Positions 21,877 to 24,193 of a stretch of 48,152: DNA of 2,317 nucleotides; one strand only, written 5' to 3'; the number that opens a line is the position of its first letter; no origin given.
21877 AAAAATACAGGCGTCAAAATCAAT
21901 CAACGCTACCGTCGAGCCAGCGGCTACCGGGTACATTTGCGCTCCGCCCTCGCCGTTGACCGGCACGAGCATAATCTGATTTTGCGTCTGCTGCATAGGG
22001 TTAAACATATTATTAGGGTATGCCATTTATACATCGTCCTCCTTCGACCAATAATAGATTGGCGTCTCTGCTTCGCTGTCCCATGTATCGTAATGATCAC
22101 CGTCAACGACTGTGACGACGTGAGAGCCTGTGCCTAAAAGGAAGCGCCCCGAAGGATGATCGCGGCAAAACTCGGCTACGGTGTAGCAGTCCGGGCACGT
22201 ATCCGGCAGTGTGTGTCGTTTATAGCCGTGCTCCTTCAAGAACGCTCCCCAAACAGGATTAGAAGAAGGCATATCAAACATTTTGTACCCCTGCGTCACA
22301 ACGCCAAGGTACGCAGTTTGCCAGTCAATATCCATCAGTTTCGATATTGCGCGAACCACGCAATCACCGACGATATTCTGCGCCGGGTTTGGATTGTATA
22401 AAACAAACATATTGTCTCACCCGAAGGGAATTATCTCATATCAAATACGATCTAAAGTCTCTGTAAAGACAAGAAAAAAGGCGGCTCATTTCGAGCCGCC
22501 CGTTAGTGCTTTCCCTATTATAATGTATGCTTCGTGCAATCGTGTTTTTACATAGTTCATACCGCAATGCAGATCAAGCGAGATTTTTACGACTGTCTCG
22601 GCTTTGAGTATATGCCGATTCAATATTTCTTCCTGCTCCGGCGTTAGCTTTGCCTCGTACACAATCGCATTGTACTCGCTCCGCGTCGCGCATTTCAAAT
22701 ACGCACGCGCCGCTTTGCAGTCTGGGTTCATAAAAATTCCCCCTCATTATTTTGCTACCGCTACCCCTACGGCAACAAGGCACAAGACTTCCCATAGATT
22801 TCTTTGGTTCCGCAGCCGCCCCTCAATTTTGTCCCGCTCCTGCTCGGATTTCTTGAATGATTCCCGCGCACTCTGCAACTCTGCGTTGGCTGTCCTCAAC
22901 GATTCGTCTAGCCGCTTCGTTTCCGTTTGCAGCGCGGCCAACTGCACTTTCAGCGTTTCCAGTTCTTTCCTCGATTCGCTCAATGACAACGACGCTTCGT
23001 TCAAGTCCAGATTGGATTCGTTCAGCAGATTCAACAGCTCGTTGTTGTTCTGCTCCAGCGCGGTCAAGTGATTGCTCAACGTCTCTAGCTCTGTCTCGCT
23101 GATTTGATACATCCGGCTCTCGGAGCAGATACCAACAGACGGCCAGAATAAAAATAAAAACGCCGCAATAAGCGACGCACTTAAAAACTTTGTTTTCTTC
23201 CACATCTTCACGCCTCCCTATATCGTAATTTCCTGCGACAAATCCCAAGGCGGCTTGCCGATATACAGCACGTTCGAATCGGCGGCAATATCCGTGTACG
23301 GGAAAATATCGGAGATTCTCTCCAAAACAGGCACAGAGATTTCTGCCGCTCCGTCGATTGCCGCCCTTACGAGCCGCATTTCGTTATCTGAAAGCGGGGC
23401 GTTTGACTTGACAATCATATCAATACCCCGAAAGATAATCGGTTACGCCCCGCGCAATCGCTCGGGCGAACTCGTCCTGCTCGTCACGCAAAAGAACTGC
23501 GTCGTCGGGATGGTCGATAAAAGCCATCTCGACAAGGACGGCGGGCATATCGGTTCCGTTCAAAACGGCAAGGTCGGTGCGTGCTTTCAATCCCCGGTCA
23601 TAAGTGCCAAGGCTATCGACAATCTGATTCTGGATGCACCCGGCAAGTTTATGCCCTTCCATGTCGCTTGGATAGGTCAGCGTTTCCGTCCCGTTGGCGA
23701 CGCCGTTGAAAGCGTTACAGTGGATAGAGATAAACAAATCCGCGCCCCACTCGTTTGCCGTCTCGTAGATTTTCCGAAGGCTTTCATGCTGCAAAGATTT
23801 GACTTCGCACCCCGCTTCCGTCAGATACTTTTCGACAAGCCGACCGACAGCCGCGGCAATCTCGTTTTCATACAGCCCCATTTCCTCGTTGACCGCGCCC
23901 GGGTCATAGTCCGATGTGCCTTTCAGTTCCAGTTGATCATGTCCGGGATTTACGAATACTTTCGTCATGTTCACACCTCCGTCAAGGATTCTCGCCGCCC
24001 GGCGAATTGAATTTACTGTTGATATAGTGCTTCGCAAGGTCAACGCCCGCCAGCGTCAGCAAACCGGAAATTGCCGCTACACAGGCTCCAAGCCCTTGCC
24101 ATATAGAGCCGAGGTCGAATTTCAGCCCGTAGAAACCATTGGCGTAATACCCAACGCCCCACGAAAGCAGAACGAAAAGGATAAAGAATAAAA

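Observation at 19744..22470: Terminator-bounded accessory operon of six unusual proteins at the prophage end next to att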

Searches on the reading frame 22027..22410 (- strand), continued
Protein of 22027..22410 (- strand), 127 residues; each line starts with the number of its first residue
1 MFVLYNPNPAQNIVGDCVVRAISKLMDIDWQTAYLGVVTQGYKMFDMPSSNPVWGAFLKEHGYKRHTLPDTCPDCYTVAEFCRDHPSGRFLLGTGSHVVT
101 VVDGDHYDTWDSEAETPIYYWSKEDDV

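Call 68: search_protein_families(library=pfam, proteins=[P0417, P0465, P0498, P0495, P0371, P0377, P0384, P0438, P0457, P0420], max_evalue=0.01)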
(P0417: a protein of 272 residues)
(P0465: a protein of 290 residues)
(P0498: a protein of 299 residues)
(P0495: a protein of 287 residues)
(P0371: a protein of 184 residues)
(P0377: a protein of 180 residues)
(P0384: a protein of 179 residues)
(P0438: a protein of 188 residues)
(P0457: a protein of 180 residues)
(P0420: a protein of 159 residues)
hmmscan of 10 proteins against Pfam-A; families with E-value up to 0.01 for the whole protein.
P0417 (272 aa): 0 families

P0465 (290 aa): 0 families

P0498 (299 aa): 0 families

P0495 (287 aa): 0 families

P0371 (184 aa): 0 families

P0377 (180 aa): 0 families

P0384 (179 aa): 0 families

P0438 (188 aa): 2 families
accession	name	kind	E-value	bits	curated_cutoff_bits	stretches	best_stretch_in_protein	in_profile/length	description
PF03446.21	NAD_binding_2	-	0.0009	19.7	21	1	33-126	3-97/161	NAD binding domain of 6-phosphogluconate dehydrogenase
PF14471.11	DUF4428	-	0.0059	16.9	27.8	0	103-126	6-29/51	Domain of unknown function (DUF4428)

P0457 (180 aa): 0 families

P0420 (159 aa): 0 families

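Call 101: search_solved_structures(query=A2, max_evalue=10, show_alignments=2)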
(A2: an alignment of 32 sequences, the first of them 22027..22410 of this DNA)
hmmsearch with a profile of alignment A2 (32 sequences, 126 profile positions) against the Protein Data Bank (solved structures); distinct sequences matched with E-value up to 10: 1.
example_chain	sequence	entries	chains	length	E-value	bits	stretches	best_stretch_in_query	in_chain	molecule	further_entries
7c10_A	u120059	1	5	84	0.16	15.3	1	69-86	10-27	Glutaredoxin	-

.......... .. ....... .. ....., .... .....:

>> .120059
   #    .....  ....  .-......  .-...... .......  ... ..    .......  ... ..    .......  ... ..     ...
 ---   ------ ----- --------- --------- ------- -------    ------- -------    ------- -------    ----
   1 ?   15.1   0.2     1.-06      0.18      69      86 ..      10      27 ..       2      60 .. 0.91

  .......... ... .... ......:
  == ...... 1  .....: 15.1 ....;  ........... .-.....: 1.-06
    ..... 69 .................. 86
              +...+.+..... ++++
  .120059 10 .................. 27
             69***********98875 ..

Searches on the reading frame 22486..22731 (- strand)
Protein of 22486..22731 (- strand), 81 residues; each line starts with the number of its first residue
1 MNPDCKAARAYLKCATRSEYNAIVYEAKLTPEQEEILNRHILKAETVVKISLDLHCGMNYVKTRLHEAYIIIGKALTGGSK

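Call 4: search_protein_families(library=pfam, proteins=[window:22486-22731:-], max_evalue=0.1)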
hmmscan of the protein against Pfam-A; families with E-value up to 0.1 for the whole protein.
window:22486-22731:- (81 aa): 1 family
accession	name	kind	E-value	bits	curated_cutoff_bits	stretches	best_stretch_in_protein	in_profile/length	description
PF08281.18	Sigma70_r4_2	-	0.059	13.5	25.7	1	27-68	9-50/54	Sigma-70, region 4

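Call 5: search_protein_families(library=phrogs, proteins=[window:22486-22731:-], max_evalue=0.1)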
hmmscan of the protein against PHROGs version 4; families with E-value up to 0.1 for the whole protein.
window:22486-22731:- (81 aa): 1 family
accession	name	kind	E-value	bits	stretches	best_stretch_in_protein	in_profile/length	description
phrog_1740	-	transcription regulation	0.1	12.1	1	26-77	166-217/567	RNA polymerase sigma factor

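Call 12: search_protein_families(library=ncbifam, proteins=[window:22486-22731:-], max_evalue=1)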
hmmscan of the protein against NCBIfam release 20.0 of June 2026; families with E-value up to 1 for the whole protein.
window:22486-22731:- (81 aa): 1 family
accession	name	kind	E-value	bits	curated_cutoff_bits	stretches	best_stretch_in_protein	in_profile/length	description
NF051483.1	PA0613_fam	equivalog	0.047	13.9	100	1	23-77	60-115/119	PA0613 family protein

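Call 13: search_protein_families(library=padloc, proteins=[window:22486-22731:-], max_evalue=1)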
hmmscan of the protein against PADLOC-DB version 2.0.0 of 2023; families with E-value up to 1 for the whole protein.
window:22486-22731:- (81 aa): 0 families

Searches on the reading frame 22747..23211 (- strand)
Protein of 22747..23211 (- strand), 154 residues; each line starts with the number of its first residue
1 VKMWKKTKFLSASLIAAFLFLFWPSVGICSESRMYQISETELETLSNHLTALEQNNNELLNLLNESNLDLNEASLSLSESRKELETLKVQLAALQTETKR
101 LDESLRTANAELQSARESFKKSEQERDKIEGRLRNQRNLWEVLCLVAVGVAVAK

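Call 4: search_protein_families(library=pfam, proteins=[window:22747-23211:-], max_evalue=0.1)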
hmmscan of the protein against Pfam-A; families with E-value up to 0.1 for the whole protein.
window:22747-23211:- (154 aa): 19 families
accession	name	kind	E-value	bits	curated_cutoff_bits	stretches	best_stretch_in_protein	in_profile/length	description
PF08614.16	ATG16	-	0.00059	20.5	33.7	1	35-135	76-176/200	Autophagy protein 16 (ATG16)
PF13870.11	CCDC113_CCDC96_CC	-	0.00059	20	31.6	1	51-135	46-130/177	CCDC113/CCDC96, coiled-coil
PF19220.6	Rod_CreS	-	0.0015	18.1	100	1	39-137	26-124/359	Crescentin, rod domain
PF09763.15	Sec3_CC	-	0.0019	18.5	27.1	1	76-143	22-89/133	Exocyst complex component Sec3, coiled-coil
PF00038.26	Filament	-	0.0022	18.1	40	1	50-138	21-110/313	Intermediate filament protein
PF25762.1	HAUS1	-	0.0028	18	40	1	40-132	86-178/236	HAUS augmin-like complex subunit 1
PF25450.1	Rab11-FIP3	-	0.0038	17.9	31.9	1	65-138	51-124/125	Rab11-FIP3-like domain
PF13851.11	GAS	-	0.0069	16.2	32.3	1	43-134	43-130/200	Growth-arrest specific micro-tubule binding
PF02050.21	FliJ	-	0.013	16.1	28.4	1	39-130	4-93/123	Flagellar FliJ protein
PF00523.23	Fusion_gly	-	0.013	14.2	29.8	1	47-150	385-483/487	Fusion glycoprotein F0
PF24423.1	OVT1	-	0.014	16.2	30.9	1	50-130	4-84/100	Major antigen, helical domain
PF03836.20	RasGAP_C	-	0.017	15.7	26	1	54-127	22-96/137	RasGAP C-terminus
PF06818.20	Fez1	-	0.031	15.2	34.4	1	40-129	24-113/199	Fez1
PF02090.21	SPAM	-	0.044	14.2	35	1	39-138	25-124/142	Salmonella surface presentation of antigen gene type M protein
PF07334.18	IFP_35_N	-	0.046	14.2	23.2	0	92-128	3-40/76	Interferon-induced 35 kDa protein (IFP 35) N-terminus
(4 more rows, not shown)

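Call 5: search_protein_families(library=phrogs, proteins=[window:22747-23211:-], max_evalue=0.1)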
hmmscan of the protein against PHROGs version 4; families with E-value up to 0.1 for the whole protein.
window:22747-23211:- (154 aa): 15 families
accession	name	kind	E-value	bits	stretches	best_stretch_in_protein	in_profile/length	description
phrog_6631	-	unknown function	0.00082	19.9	1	40-129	46-147/251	-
phrog_1499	-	unknown function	0.0019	18.6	1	39-135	228-321/427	-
phrog_1533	-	tail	0.0059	15.1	1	38-134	49-153/1688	tail length tape measure protein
phrog_214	-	lysis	0.0078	17.1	1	5-65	6-63/176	Rz-like spanin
phrog_7025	-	tail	0.016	13.1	1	53-125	670-742/2880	tail length tape measure protein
phrog_1847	-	unknown function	0.022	14.6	1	39-130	37-150/474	-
phrog_10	-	head and packaging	0.025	14.5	1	33-136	229-349/752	major head protein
phrog_21969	-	unknown function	0.027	14.2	1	30-135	193-293/502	-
phrog_492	-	unknown function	0.031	15.4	1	38-114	26-101/195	-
phrog_3003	-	unknown function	0.046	13.5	1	76-130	296-351/568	-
phrog_1009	-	unknown function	0.048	14.7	1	17-105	24-99/103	-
phrog_23464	-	unknown function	0.054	13.2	1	39-125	60-144/539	-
phrog_73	-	head and packaging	0.071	13.8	1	39-125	203-280/287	head scaffolding protein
phrog_20590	-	other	0.072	13.6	1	37-119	30-115/242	peptidase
phrog_4502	-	unknown function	0.082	13.9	0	38-84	139-185/190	-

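Call 12: search_protein_families(library=ncbifam, proteins=[window:22747-23211:-], max_evalue=1)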
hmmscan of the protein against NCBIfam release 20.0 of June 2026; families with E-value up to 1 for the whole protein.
window:22747-23211:- (154 aa): 29 families (the best 25 are shown)
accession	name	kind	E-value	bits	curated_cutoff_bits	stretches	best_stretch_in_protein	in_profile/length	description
TIGR02168.1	SMC_prok_B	equivalog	2.7e-06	25.4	567.35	1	37-138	404-505/1181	chromosome segregation protein SMC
NF033885.1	conj_TraP_IncI1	equivalog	5e-05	23.1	135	1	11-137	21-141/217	conjugal transfer protein TraP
NF002572.0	PRK02224.1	equivalog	8.5e-05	21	1087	1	36-138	298-398/888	DNA double-strand break repair ATPase Rad50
TIGR02169.1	SMC_prok_A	equivalog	0.00011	20.1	729.4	1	38-137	673-772/1165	chromosome segregation protein SMC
NF038350.1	taxis_HmpF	equivalog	0.0006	18.3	200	1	41-144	212-315/553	pilus motility taxis protein HmpF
NF045487.1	ASRP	equivalog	0.0023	16.6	300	1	39-136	169-261/593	archaea-specific SMC-related protein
TIGR04320.1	Surf_Exclu_PgrA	domain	0.0059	16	70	1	38-127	261-353/360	SEC10/PgrA surface exclusion domain-containing protein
NF045780.1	TrlF_fam_ATP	equivalog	0.0072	15.1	350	1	39-131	563-675/944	TrlF family AAA-like ATPase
NF033887.1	conj_TraX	equivalog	0.0076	15.9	100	1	77-152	11-89/163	conjugal transfer protein TraX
TIGR04523.1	Mplasa_alph_rch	subfamily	0.011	13.7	270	1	39-132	67-160/745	helix-rich protein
NF006542.0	PRK09039.1-1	equivalog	0.015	14.3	388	1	58-135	232-309/627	peptidoglycan -binding protein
NF041034.1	Rad50_Sulf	equivalog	0.021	12.7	1000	1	35-134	512-611/872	DNA double-strand break repair ATPase Rad50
NF002244.0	PRK01156.1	equivalog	0.027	12.5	847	1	39-137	625-722/895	DNA double-strand break repair ATPase Rad50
NF041035.1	Rad50_Halo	equivalog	0.031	12.6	1000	1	39-132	306-399/883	DNA double-strand break repair ATPase Rad50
NF008438.0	PRK11281.1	equivalog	0.044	11.5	991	1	38-138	99-198/1113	mechanosensitive channel MscK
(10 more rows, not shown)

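Call 13: search_protein_families(library=padloc, proteins=[window:22747-23211:-], max_evalue=1)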
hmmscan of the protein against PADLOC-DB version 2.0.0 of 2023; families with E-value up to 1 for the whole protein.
window:22747-23211:- (154 aa): 38 families (the best 25 are shown)
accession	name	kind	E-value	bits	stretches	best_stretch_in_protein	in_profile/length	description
PDLC00580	JetC3|JetC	-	5.4e-05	19.6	1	35-141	279-385/1068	DUF3584 domain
PDLC03868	LmuB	-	7.3e-05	19.2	1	39-143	634-741/1035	-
PDLC02731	PbeC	-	0.00018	18.5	1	34-137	374-483/645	PbeC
PDLC00553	JetC2|JetC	-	0.00046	16.2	1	39-136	895-992/1361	DUF3584 domain; MukB-like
PDLC03812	RTasRmuC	-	0.0006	16.5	1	46-122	31-107/439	DRT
PDLC03976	PD-Lambda-1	-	0.0012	15.9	1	36-136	33-128/491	-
PDLC02729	PbeC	-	0.0013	15.3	1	41-142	200-300/668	PbeC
PDLC03861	LmuB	-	0.0019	14.2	1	37-132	847-949/1213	-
PDLC00551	JetC2|JetC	-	0.0021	14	1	36-135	877-974/1365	DUF3584 domain; MukB-like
PDLC03864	LmuB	-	0.0031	14.1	1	62-135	405-477/657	-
PDLC00511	JetC1|JetC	-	0.0034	13.3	1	51-124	678-750/1108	DUF3584 domain; MukB-like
PDLC00518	JetC1|JetC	-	0.0036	13.2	1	49-135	281-773/1112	DUF3584 domain; MukB-like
PDLC03859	LmuB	-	0.0037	14.5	1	43-134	300-391/611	-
PDLC03862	LmuB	-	0.0041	13.5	1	34-139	191-297/643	-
PDLC00519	JetC1|JetC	-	0.0042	13.3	1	35-133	625-726/1097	DUF3584 domain; MukB-like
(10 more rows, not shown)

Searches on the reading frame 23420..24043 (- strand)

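Call 4: search_protein_families(library=pfam, proteins=[window:23420-24043:-], max_evalue=0.1)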
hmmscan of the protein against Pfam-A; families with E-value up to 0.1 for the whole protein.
window:23420-24043:- (207 aa): 1 family
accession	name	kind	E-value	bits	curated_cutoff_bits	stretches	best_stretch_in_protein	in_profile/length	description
PF01520.23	Amidase_3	-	1.4e-37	129.9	27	1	29-201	1-173/174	N-acetylmuramoyl-L-alanine amidase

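Call 5: search_protein_families(library=phrogs, proteins=[window:23420-24043:-], max_evalue=0.1)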
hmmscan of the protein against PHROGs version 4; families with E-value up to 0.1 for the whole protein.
window:23420-24043:- (207 aa): 5 families
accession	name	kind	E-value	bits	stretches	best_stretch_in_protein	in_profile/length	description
phrog_435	-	lysis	1.2e-56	193.9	1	24-205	110-286/556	endolysin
phrog_2742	-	lysis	1.1e-38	134.4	1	26-203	1-180/318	endolysin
phrog_12727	-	lysis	4.4e-17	63.4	1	22-202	158-340/393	endolysin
phrog_489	-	lysis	1.1e-14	55.2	1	37-202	175-350/459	endolysin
phrog_17214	-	lysis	3.6e-07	31.1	1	26-181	1-166/322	endolysin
